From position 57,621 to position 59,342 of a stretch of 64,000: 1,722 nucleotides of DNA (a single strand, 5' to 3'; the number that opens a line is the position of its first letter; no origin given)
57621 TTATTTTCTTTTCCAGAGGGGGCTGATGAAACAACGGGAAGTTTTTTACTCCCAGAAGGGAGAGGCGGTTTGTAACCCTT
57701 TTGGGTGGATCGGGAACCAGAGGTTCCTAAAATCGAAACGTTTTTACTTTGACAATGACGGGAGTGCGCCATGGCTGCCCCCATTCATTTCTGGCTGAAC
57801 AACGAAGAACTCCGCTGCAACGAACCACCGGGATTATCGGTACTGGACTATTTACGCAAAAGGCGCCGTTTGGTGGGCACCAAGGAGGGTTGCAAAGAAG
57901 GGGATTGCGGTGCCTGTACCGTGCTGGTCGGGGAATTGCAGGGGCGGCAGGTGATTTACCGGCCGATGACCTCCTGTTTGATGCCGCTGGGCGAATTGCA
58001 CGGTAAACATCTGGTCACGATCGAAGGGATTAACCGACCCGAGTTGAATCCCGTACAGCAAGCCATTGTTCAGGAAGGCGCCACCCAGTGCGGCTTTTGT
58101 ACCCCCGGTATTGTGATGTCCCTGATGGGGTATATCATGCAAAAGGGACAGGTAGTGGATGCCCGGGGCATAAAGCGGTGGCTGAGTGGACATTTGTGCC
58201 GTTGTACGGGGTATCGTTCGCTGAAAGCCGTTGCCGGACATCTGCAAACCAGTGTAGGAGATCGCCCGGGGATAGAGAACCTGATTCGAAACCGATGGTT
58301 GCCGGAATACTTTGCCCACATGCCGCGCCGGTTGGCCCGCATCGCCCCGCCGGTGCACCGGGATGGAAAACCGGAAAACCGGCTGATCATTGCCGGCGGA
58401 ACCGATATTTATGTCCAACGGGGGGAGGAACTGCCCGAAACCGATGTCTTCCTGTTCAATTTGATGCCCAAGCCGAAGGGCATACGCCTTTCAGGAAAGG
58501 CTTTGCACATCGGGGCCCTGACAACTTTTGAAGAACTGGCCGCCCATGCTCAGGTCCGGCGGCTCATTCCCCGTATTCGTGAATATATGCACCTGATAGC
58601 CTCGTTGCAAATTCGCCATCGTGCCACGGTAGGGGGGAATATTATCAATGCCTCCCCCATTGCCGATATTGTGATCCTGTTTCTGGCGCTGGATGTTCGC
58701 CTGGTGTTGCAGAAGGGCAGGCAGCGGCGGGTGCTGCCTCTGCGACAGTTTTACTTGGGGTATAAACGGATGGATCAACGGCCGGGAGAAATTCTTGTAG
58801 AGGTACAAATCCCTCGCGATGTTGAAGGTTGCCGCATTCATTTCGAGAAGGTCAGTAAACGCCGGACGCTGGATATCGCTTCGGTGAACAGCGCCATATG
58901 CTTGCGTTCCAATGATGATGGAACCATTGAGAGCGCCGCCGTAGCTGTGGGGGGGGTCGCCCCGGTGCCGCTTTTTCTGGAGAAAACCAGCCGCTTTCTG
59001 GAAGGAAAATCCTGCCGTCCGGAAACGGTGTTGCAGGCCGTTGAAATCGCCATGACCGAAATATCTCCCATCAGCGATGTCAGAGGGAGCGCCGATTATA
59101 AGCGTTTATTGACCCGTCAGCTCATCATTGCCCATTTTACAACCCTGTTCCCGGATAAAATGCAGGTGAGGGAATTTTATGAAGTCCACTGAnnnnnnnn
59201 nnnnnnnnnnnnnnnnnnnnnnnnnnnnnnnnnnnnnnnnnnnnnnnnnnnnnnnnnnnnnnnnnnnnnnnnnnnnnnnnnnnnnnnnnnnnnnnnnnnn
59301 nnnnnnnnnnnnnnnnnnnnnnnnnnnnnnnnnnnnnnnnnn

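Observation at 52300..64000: Purine-catabolism / molybdenum-hydroxylase island resembling the E. coli ygeW-ssnA region, in an FCB-type genome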

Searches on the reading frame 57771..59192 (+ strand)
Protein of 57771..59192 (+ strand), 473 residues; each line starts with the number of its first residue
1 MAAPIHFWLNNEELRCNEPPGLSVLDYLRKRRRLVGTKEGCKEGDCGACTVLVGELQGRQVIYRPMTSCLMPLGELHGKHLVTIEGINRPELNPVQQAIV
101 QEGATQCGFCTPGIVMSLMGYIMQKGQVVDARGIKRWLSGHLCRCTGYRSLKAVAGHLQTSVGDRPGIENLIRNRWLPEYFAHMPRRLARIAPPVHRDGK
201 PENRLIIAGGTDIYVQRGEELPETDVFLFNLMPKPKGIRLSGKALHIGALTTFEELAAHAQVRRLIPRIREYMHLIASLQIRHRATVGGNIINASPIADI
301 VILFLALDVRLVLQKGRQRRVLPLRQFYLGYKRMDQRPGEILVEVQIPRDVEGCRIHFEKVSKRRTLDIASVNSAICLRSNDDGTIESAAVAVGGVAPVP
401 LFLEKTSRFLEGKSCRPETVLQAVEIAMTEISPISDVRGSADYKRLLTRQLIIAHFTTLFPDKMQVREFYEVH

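Call 3: search_protein_families(library=ncbifam, proteins=[window:57771-59192:+], max_evalue=0.00001)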
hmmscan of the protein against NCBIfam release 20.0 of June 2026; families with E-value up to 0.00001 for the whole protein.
window:57771-59192:+ (473 aa): 16 families
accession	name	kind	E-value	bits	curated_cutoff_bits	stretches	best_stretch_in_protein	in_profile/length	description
TIGR02963.1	xanthine_xdhA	equivalog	5.9e-107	358.2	467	1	5-457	1-466/468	xanthine dehydrogenase small subunit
NF043083.1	XdhB_XDHase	equivalog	6.9e-45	153.4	310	1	202-452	24-276/289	xanthine dehydrogenase subunit XdhB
TIGR02969.1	mam_aldehyde_ox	subfamily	3.6e-42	144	1912.3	2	17-151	16-153/1330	aldehyde oxidase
NF043084.2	XdhC_XDHase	equivalog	3.9e-38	130.3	217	1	5-152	3-144/151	xanthine dehydrogenase subunit XdhC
NF007427.0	PRK09971.1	equivalog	7.1e-38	130.5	287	1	202-451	24-275/292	xanthine dehydrogenase FAD-binding subunit XdhB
NF041019.1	glyceraldDH_beta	equivalog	1.7e-36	125.9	350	1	233-452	57-273/280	glyceraldehyde dehydrogenase subunit beta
TIGR03198.1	pucE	equivalog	7e-32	110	254.3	1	4-155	3-145/151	xanthine dehydrogenase subunit E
TIGR03311.1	Se_dep_XDH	equivalog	3.6e-29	101.4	830.45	1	7-151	3-136/848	selenium-dependent xanthine dehydrogenase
NF007387.0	PRK09908.1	equivalog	1.4e-28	99.3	212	1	9-151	13-148/159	xanthine dehydrogenase iron sulfur-binding subunit XdhC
TIGR03193.1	4hydroxCoAred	equivalog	6.9e-27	94.2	257.8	1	22-150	19-140/148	4-hydroxybenzoyl-CoA reductase subunit gamma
NF041020.1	glyceraldDH_gamma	equivalog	6.3e-26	90.9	290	1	9-151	17-151/164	glyceraldehyde dehydrogenase subunit gamma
TIGR03199.1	pucC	equivalog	1.8e-25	89.8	306.05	1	205-453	18-263/264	xanthine dehydrogenase subunit C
NF045668.1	pterin_aldehy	equivalog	4.5e-25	87.9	1100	1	23-151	21-144/905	molybdopterin-dependent aldehyde oxidoreductase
NF008514.0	PRK11433.1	equivalog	1.2e-21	77.3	322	1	22-148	70-203/218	aldehyde dehydrogenase iron-sulfur subunit PaoA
TIGR03195.1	4hydrxCoA_B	equivalog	1.2e-17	64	404.55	2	299-452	160-312/321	4-hydroxybenzoyl-CoA reductase subunit beta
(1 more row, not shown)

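Call 4: search_protein_families(library=pfam, proteins=[window:57771-59192:+], max_evalue=0.00001)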
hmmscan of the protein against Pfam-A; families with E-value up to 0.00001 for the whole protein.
window:57771-59192:+ (473 aa): 4 families
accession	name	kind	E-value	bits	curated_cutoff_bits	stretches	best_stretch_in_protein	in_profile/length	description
PF00941.27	FAD_binding_5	-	1.9e-34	119.4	27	1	205-349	25-169/170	FAD binding domain in molybdopterin dehydrogenase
PF01799.25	Fer2_2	-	2.5e-23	82.4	30.3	1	83-151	1-70/75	[2Fe-2S] binding domain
PF03450.22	CO_deh_flav_C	-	4.7e-23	81.7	25.5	1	360-453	4-96/102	CO dehydrogenase flavoprotein C-terminal domain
PF00111.32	Fer2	-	1.8e-06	28.2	21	1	10-60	4-63/77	2Fe-2S iron-sulfur cluster binding domain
